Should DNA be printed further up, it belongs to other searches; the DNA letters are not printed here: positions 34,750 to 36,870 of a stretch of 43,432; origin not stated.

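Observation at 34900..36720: Degenerate ABC-ATPase domain fused to a CX5R dual-specificity phosphatase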

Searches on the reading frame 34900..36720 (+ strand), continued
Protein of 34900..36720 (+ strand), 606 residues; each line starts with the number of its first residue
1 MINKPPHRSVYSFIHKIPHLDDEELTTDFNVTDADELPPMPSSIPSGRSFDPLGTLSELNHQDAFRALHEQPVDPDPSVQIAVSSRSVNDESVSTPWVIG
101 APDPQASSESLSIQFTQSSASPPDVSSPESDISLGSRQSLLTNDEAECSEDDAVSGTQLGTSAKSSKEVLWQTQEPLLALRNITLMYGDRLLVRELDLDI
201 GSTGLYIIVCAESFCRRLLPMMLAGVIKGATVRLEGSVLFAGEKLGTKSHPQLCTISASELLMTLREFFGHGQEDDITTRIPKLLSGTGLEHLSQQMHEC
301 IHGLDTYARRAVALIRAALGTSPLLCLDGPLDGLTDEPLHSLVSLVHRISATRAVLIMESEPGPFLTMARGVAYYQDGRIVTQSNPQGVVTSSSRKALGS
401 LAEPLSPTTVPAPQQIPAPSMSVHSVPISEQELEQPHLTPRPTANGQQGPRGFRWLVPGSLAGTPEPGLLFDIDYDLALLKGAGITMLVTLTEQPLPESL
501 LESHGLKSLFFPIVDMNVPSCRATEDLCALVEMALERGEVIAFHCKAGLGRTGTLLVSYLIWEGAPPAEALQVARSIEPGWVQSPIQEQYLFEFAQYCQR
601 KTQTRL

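Call 38: find_homologous_proteins(query=L011:7983-9365:+, max_evalue=1e-10)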
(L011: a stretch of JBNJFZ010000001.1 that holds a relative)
Query L011:7983-9365:+ (460 aa): 680 proteins with E <= 1e-10 among 8000 candidates; the best 120 are listed.
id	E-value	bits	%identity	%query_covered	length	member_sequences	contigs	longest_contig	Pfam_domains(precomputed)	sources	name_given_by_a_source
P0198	1.9e-297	1004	100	96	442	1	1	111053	PF22784.2,PF05706.18,PF22741.2,PF00005.34,PF22785.2,PF00782.26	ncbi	ncbi:MAG: ATP-binding cassette domain-containing protein [Myxococcota bacterium]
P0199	8.1e-267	903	85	100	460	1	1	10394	PF22784.2,PF22741.2,PF00005.34,PF22785.2,PF00782.26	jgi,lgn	jgi:atypical dual specificity phosphatase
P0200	1.5e-113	398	45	99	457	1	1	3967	PF22784.2,PF22741.2,PF00005.34,PF22785.2,PF13401.13,PF00782.26,PF13304.13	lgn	-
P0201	7.7e-113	396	45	97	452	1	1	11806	PF22784.2,PF22741.2,PF00005.34,PF22785.2,PF00782.26,PF13191.13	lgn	-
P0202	2.0e-110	388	44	99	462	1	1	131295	PF22784.2,PF22741.2,PF00005.34,PF22785.2,PF02463.26,PF13191.13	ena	-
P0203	3.5e-110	387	43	99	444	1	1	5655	PF22784.2,PF22741.2,PF00005.34,PF22785.2,PF00102.33,PF00782.26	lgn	-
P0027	6.4e-108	379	34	97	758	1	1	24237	PF22784.2,PF00005.34,PF22785.2,PF00782.26,PF13304.13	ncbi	-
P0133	1.6e-107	378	41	99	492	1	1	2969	PF22784.2,PF22741.2,PF00005.34,PF22785.2,PF00102.33,PF00782.26,PF13304.13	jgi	jgi:atypical dual specificity phosphatase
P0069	7.9e-106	373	42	98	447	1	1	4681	PF22784.2,PF22741.2,PF00005.34,PF22785.2,PF00782.26,PF13304.13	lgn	-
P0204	9.6e-106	372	42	98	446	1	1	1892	PF22784.2,PF22741.2,PF00005.34,PF22785.2,PF00782.26,PF13304.13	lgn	-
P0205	2.1e-105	371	41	97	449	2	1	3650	PF22784.2,PF22741.2,PF00005.34,PF22785.2,PF00782.26,PF13304.13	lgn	-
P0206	1.2e-104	369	40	98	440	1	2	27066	PF22784.2,PF22741.2,PF00005.34,PF22785.2,PF00102.33,PF00782.26,PF13191.13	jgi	jgi:atypical dual specificity phosphatase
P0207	1.5e-104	368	38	58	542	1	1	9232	PF22784.2,PF14566.12,PF22741.2,PF00005.34,PF22785.2,PF00102.33,PF00782.26,PF13304.13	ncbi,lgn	-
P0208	2.8e-104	367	40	98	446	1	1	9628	PF22784.2,PF14566.12,PF22741.2,PF00005.34,PF22785.2,PF00782.26,PF13304.13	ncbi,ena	-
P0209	4.6e-104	367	43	97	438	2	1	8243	PF22784.2,PF22741.2,PF00005.34,PF22785.2,PF00102.33,PF00782.26,PF13304.13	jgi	jgi:atypical dual specificity phosphatase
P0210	8.2e-104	366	39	99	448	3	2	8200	PF22784.2,PF13604.13,PF22741.2,PF00005.34,PF22785.2,PF13401.13,PF00782.26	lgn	-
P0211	1.9e-103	365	41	99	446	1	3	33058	PF22784.2,PF22741.2,PF00005.34,PF22785.2,PF00102.33,PF00782.26,PF13191.13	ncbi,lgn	-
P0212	1.9e-103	365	39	55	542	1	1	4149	PF22784.2,PF14566.12,PF22741.2,PF00005.34,PF22785.2,PF00102.33,PF00782.26,PF13304.13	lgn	-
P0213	2.1e-103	365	40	98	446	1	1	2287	PF22784.2,PF22741.2,PF00005.34,PF22785.2,PF00782.26,PF13304.13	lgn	-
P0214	4.0e-103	364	40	98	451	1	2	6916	PF22784.2,PF22741.2,PF00005.34,PF22785.2,PF00102.33,PF00782.26,PF13191.13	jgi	jgi:atypical dual specificity phosphatase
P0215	6.6e-103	363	43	97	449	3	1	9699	PF22784.2,PF22741.2,PF00005.34,PF22785.2,PF00102.33,PF00782.26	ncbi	ncbi:MAG: ATP-binding cassette domain-containing protein [Myxococcota bacterium]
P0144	9.4e-103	362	47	53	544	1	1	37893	PF22784.2,PF00005.34,PF22785.2,PF13304.13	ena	-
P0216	1.1e-102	362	41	98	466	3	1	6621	PF22784.2,PF22741.2,PF00005.34,PF22785.2,PF00102.33,PF00782.26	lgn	-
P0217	1.2e-102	362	40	98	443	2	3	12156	PF22784.2,PF22741.2,PF00005.34,PF22785.2,PF00102.33,PF00782.26,PF13191.13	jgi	-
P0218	2.5e-102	361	37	62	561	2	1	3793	PF22784.2,PF22741.2,PF00005.34,PF22785.2,PF00782.26,PF13304.13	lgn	-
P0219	4.2e-102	360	42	98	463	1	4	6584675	PF22784.2,PF22741.2,PF00005.34,PF22785.2,PF00782.26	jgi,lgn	-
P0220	6.1e-102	360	37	55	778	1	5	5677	PF22784.2,PF22741.2,PF00005.34,PF22785.2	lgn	-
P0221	1.0e-101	359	39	98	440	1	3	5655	PF22784.2,PF00005.34,PF22785.2,PF00102.33,PF00782.26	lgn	-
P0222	1.0e-101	359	41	98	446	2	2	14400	PF22784.2,PF22741.2,PF00005.34,PF22785.2,PF00102.33,PF00782.26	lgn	-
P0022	1.2e-101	359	38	54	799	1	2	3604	PF22784.2,PF00005.34,PF22785.2,PF00102.33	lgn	-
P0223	2.2e-101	358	41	98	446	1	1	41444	PF22784.2,PF22741.2,PF00005.34,PF22785.2,PF00782.26,PF13191.13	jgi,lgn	jgi:atypical dual specificity phosphatase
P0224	2.7e-101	358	42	98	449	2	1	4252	PF22784.2,PF22741.2,PF00005.34,PF22785.2,PF00102.33,PF00782.26,PF13304.13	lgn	-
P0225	3.2e-101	357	42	98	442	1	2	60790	PF22784.2,PF22741.2,PF00005.34,PF22785.2,PF00782.26,PF13191.13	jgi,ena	-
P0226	4.6e-101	357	42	98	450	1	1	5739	PF22784.2,PF22741.2,PF00005.34,PF22785.2,PF13401.13,PF00782.26,PF13191.13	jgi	jgi:atypical dual specificity phosphatase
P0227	5.0e-101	357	41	98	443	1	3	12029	PF22784.2,PF22741.2,PF00005.34,PF22785.2,PF00102.33,PF00782.26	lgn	-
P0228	5.3e-101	357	41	99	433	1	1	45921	PF22784.2,PF00005.34,PF22785.2,PF00782.26,PF13304.13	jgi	jgi:atypical dual specificity phosphatase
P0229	7.9e-101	356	41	99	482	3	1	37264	PF22784.2,PF22741.2,PF00005.34,PF22785.2,PF00782.26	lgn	-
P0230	1.3e-100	355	43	98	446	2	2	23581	PF22784.2,PF22741.2,PF00005.34,PF22785.2,PF00102.33,PF00782.26,PF13304.13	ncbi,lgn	ncbi:MAG: ATP-binding cassette domain-containing protein [Persicimonas sp.]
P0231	1.5e-100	355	40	98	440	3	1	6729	PF22784.2,PF22741.2,PF00005.34,PF22785.2,PF00102.33,PF00782.26,PF13191.13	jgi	-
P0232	1.5e-100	355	39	98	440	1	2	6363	PF22784.2,PF22741.2,PF00005.34,PF22785.2,PF00102.33,PF00782.26,PF13191.13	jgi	-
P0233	2.0e-100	355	41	98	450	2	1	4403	PF22784.2,PF22741.2,PF00005.34,PF22785.2,PF00782.26,PF13191.13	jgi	jgi:ABC-type phosphate transport system ATPase subunit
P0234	2.4e-100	355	29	98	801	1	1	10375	PF22784.2,PF00005.34,PF22785.2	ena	-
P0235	2.6e-100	354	40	99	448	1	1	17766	PF22784.2,PF00005.34,PF22785.2,PF00102.33,PF00782.26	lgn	-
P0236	2.7e-100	354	41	97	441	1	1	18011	PF22784.2,PF22741.2,PF00005.34,PF22785.2,PF00102.33,PF00782.26,PF13191.13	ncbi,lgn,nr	ncbi:MAG: ATP-binding cassette domain-containing protein [Pseudomonadota bacterium]|nr:ATP-binding c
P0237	3.1e-100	354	40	98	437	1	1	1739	PF22784.2,PF22741.2,PF00005.34,PF22785.2,PF00102.33,PF00782.26,PF13191.13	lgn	-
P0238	3.2e-100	354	41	98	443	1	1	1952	PF22784.2,PF22741.2,PF00005.34,PF22785.2,PF00782.26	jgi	jgi:atypical dual specificity phosphatase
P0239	3.5e-100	354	40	99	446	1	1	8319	PF22784.2,PF00005.34,PF22785.2,PF00782.26,PF13191.13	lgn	-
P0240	3.7e-100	354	41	98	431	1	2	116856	PF22784.2,PF00005.34,PF22785.2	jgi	jgi:atypical dual specificity phosphatase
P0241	3.8e-100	354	40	99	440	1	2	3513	PF22784.2,PF22741.2,PF00005.34,PF22785.2,PF00102.33,PF00782.26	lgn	-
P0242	7.6e-100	353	36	62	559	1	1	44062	PF22784.2,PF14566.12,PF22741.2,PF00005.34,PF22785.2,PF00102.33,PF00782.26,PF03215.22,PF13304.13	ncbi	-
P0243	8.3e-100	353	42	97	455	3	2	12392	PF22784.2,PF22741.2,PF00005.34,PF22785.2,PF00102.33,PF00782.26,PF13304.13,PF13191.13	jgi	-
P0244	1.0e-99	352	41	97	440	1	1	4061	PF22784.2,PF22741.2,PF00005.34,PF22785.2,PF00782.26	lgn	-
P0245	1.1e-99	352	40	98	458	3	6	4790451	PF22784.2,PF22741.2,PF00005.34,PF22785.2,PF02463.26,PF00782.26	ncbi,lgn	-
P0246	1.1e-99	352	40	97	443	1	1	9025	PF22784.2,PF22741.2,PF00005.34,PF22785.2,PF00102.33,PF00782.26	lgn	-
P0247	1.4e-99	352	40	98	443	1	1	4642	PF22784.2,PF22741.2,PF00005.34,PF22785.2,PF00102.33,PF00782.26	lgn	-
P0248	1.7e-99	352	40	97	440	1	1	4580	PF22784.2,PF00005.34,PF22785.2,PF00782.26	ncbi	-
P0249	1.7e-99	352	39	99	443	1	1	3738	PF22784.2,PF22741.2,PF00005.34,PF22785.2,PF00102.33,PF00782.26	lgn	-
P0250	1.7e-99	352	41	99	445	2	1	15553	PF22784.2,PF22741.2,PF00005.34,PF22785.2,PF00782.26,PF13191.13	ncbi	-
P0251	2.2e-99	351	42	98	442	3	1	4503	PF22784.2,PF22741.2,PF00005.34,PF22785.2,PF00782.26,PF13191.13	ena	-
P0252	2.5e-99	351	41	98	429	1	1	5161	PF22784.2,PF00005.34,PF22785.2,PF00102.33,PF00782.26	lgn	-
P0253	2.6e-99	351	40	96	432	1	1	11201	PF22784.2,PF22741.2,PF00005.34,PF22785.2,PF00782.26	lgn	-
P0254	2.9e-99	351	40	97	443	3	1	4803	PF22784.2,PF22741.2,PF00005.34,PF22785.2,PF00102.33,PF00782.26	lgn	-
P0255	2.9e-99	351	42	98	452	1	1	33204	PF22784.2,PF00005.34,PF22785.2,PF00782.26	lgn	-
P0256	3.1e-99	351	40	99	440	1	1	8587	PF22784.2,PF22741.2,PF00005.34,PF22785.2,PF00102.33,PF00782.26,PF13304.13,PF13191.13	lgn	-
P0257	3.3e-99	351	40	98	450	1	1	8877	PF22784.2,PF13604.13,PF22741.2,PF00005.34,PF22785.2,PF13401.13,PF00102.33,PF00782.26,PF13304.13,PF13191.13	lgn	-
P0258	3.3e-99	351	41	98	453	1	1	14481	PF22784.2,PF22741.2,PF00005.34,PF22785.2,PF00782.26,PF13191.13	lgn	-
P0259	3.6e-99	351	41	98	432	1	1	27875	PF22784.2,PF22741.2,PF00005.34,PF22785.2,PF00782.26,PF13304.13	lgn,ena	-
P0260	6.4e-99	350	40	100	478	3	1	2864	PF22784.2,PF22741.2,PF00005.34,PF22785.2,PF00782.26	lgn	-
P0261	7.0e-99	350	40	98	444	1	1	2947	PF22784.2,PF22741.2,PF00005.34,PF22785.2,PF00102.33,PF00782.26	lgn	-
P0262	8.5e-99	349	40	98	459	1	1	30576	PF22784.2,PF22741.2,PF00005.34,PF22785.2,PF00102.33,PF00782.26,PF25199.2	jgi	jgi:atypical dual specificity phosphatase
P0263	1.1e-98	349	42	98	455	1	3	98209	PF22784.2,PF13604.13,PF22741.2,PF00005.34,PF22785.2,PF00102.33,PF00782.26,PF13304.13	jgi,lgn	-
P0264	1.1e-98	349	41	98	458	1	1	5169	PF22784.2,PF22741.2,PF00005.34,PF22785.2,PF00782.26,PF13304.13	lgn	-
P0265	1.3e-98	349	40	98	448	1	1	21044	PF22784.2,PF14566.12,PF13604.13,PF22741.2,PF00005.34,PF22785.2,PF00102.33,PF00782.26,PF13304.13,PF13191.13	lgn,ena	-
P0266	1.9e-98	348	40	97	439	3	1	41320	PF22784.2,PF22741.2,PF00005.34,PF22785.2,PF00102.33,PF00782.26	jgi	-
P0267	2.1e-98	348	40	99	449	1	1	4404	PF22784.2,PF22741.2,PF00005.34,PF22785.2,PF00782.26,PF13304.13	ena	-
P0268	2.3e-98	348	41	97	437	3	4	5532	PF22784.2,PF22741.2,PF00005.34,PF22785.2,PF13401.13,PF00102.33,PF00782.26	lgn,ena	-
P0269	3.2e-98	348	42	98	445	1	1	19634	PF22784.2,PF00005.34,PF22785.2,PF00782.26,PF13191.13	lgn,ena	-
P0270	3.9e-98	347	40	98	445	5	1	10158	PF22784.2,PF22741.2,PF00005.34,PF22785.2,PF00782.26,PF13304.13,PF13191.13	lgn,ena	-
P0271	4.0e-98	347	41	98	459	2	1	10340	PF22784.2,PF00005.34,PF22785.2,PF00102.33,PF00782.26,PF13304.13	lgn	-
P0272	4.8e-98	347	41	98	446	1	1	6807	PF22784.2,PF22741.2,PF00005.34,PF22785.2,PF13401.13,PF00782.26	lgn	-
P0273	5.2e-98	347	41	98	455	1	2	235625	PF22784.2,PF22741.2,PF00005.34,PF22785.2,PF00782.26,PF13304.13,PF13191.13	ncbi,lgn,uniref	ncbi:phosphatase domain-containing putative toxin [Wenzhouxiangella sp. EGI_FJ10305]|uniref:phosphat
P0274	5.5e-98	347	40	98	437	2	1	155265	PF22784.2,PF22741.2,PF00005.34,PF22785.2,PF00102.33,PF00782.26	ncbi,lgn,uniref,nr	ncbi:phosphatase domain-containing putative toxin [Thiohalophilus thiocyanatoxydans]|uniref:phosphat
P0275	6.1e-98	347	39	98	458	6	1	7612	PF22784.2,PF22741.2,PF00005.34,PF22785.2,PF00782.26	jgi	-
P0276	7.1e-98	346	40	98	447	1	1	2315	PF22784.2,PF22741.2,PF00005.34,PF22785.2,PF13401.13,PF00782.26,PF13191.13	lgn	-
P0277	7.3e-98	346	41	98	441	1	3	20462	PF22784.2,PF22741.2,PF00005.34,PF22785.2,PF00782.26,PF13191.13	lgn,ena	-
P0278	8.2e-98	346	38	98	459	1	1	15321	PF22784.2,PF14566.12,PF22741.2,PF00005.34,PF22785.2,PF13401.13,PF00102.33,PF00782.26,PF13304.13,PF13191.13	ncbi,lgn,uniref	ncbi:hypothetical protein MNBD_GAMMA06-228 [hydrothermal vent metagenome]|uniref:ABC transporter dom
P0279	8.2e-98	346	41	99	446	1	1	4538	PF22784.2,PF22741.2,PF00005.34,PF22785.2,PF00782.26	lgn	-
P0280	1.0e-97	346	44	99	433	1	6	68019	PF22784.2,PF22741.2,PF00005.34,PF22785.2,PF00782.26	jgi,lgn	jgi:atypical dual specificity phosphatase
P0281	1.1e-97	346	41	98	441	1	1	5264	PF22784.2,PF22741.2,PF00005.34,PF22785.2,PF00782.26,PF13191.13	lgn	-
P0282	1.3e-97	346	40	99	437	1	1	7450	PF22784.2,PF22741.2,PF00005.34,PF22785.2,PF00782.26,PF13304.13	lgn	-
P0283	1.5e-97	345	38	98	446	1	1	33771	PF22784.2,PF22741.2,PF00005.34,PF22785.2,PF02463.26,PF00782.26,PF13304.13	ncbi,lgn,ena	-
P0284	1.8e-97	345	42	98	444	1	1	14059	PF22784.2,PF22741.2,PF00005.34,PF22785.2,PF00782.26,PF13304.13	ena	-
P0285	1.9e-97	345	40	98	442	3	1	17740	PF22784.2,PF22741.2,PF00005.34,PF22785.2,PF00782.26,PF13191.13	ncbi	-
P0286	1.9e-97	345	39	98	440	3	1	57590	PF22784.2,PF14566.12,PF22741.2,PF00005.34,PF22785.2,PF13401.13,PF00102.33,PF00782.26,PF13191.13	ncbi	ncbi:MAG: ATP-binding cassette domain-containing protein [Gammaproteobacteria bacterium]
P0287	2.0e-97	345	40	99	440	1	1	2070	PF22784.2,PF22741.2,PF00005.34,PF22785.2,PF00782.26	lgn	-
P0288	2.0e-97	345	41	98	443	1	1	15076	PF22784.2,PF22741.2,PF00005.34,PF22785.2,PF00782.26,PF13304.13,PF13191.13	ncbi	-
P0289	2.3e-97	345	40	99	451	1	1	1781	PF22784.2,PF22741.2,PF00005.34,PF22785.2,PF13401.13,PF00102.33,PF00782.26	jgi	jgi:atypical dual specificity phosphatase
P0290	2.4e-97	345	42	99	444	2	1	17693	PF22784.2,PF22741.2,PF00005.34,PF22785.2,PF00782.26,PF13304.13,PF13191.13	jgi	jgi:atypical dual specificity phosphatase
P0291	2.5e-97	345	41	98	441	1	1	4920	PF22784.2,PF22741.2,PF00005.34,PF22785.2,PF00782.26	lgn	-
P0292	3.1e-97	344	39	98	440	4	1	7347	PF22784.2,PF22741.2,PF00005.34,PF22785.2,PF00102.33,PF00782.26,PF13304.13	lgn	-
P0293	3.4e-97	344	40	98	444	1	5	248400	PF22784.2,PF22741.2,PF00005.34,PF22785.2,PF00782.26,PF13191.13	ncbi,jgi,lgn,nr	ncbi:ATP-binding cassette domain-containing protein [Betaproteobacteria bacterium SCN2]|jgi:atypical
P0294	3.6e-97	344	41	97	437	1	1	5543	PF22784.2,PF22741.2,PF00005.34,PF22785.2,PF00102.33,PF00782.26,PF13191.13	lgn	-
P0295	4.0e-97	344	41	97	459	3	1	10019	PF22784.2,PF00005.34,PF22785.2,PF00102.33,PF00782.26,PF13304.13,PF13191.13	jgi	jgi:atypical dual specificity phosphatase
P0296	4.0e-97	344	40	99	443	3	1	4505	PF22784.2,PF22741.2,PF00005.34,PF22785.2,PF00782.26,PF13191.13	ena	-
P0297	4.8e-97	344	43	97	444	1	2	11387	PF22784.2,PF22741.2,PF00005.34,PF22785.2,PF13401.13,PF00782.26,PF13304.13,PF13191.13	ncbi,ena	-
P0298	5.0e-97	344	40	98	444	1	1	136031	PF22784.2,PF22741.2,PF00005.34,PF22785.2,PF00782.26,PF13191.13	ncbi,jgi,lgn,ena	-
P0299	6.1e-97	343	42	98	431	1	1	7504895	PF22784.2,PF22741.2,PF00005.34,PF22785.2,PF00782.26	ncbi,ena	-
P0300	6.6e-97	343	41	98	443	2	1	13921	PF22784.2,PF22741.2,PF00005.34,PF22785.2,PF00782.26,PF13191.13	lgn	-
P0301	7.3e-97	343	40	99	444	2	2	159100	PF22784.2,PF22741.2,PF00005.34,PF22785.2,PF13401.13,PF00782.26,PF13304.13,PF13191.13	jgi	-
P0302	8.2e-97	343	31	98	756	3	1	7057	PF22784.2,PF22741.2,PF00005.34,PF22785.2,PF13304.13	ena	-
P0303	8.5e-97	343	37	99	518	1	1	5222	PF22784.2,PF22741.2,PF00005.34,PF22785.2,PF00102.33,PF00782.26,PF13304.13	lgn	-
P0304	9.1e-97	343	39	98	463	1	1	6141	PF22784.2,PF22741.2,PF00005.34,PF22785.2,PF13401.13,PF00102.33,PF00782.26,PF13304.13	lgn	-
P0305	1.1e-96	342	40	97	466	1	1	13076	PF22784.2,PF22741.2,PF00005.34,PF22785.2,PF00102.33,PF00782.26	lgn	-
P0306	1.1e-96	342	41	98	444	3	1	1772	PF22784.2,PF22741.2,PF00005.34,PF22785.2,PF00782.26,PF13304.13,PF13191.13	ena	-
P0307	1.3e-96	342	40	97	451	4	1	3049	PF22784.2,PF00005.34,PF22785.2,PF00782.26,PF13304.13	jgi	jgi:atypical dual specificity phosphatase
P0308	1.4e-96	342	38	98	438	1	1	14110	PF22784.2,PF22741.2,PF00005.34,PF22785.2,PF00102.33,PF00782.26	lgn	-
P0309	1.4e-96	342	39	97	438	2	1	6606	PF22784.2,PF00005.34,PF22785.2,PF00102.33,PF00782.26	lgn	-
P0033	1.4e-96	342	30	99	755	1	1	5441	PF22784.2,PF22741.2,PF00005.34,PF22785.2,PF13304.13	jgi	jgi:atypical dual specificity phosphatase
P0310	1.5e-96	342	42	98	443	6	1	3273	PF22784.2,PF00005.34,PF22785.2,PF00782.26,PF13191.13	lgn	-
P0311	1.7e-96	342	39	98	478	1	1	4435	PF22784.2,PF00005.34,PF22785.2,PF00782.26,PF13304.13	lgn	-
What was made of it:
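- NCBI names some relatives 'phosphatase domain-containing putative toxin' (call 38).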

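Call 42: find_encoding_contigs(protein=P0007, flank=7000, max_places=2)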
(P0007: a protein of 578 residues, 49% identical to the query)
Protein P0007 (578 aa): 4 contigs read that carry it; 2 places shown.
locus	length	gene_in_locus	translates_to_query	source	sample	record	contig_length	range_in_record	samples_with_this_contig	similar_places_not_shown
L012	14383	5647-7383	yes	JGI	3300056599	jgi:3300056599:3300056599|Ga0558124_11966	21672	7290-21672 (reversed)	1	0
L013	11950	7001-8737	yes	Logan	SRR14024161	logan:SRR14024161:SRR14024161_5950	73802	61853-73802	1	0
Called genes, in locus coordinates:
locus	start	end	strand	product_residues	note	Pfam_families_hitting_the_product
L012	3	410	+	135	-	?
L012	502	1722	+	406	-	-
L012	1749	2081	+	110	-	-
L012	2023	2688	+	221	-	PF01039:Carboxyl_trans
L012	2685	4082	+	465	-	PF08245:Mur_ligase_M (weak), PF02875:Mur_ligase_C, PF27239:FOL3_C (faint)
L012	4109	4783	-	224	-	-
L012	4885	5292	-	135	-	-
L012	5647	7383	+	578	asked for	PF22784:PTP-SAK, PF22785:Tc-R-P, PF00782:DSPc (faint)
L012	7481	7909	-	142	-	-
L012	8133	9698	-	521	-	PF01839:FG-GAP (faint), PF13517:FG-GAP_3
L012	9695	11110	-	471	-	PF08308:PEGA (weak)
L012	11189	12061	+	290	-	PF03372:Exo_endo_phos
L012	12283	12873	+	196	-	PF02075:RuvC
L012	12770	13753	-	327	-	PF03009:GDPD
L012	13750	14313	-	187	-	PF01475:FUR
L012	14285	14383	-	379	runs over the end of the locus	PF02543:Carbam_trans_N, PF16861:Carbam_trans_C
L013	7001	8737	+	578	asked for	PF22784:PTP-SAK, PF22785:Tc-R-P, PF00782:DSPc (faint)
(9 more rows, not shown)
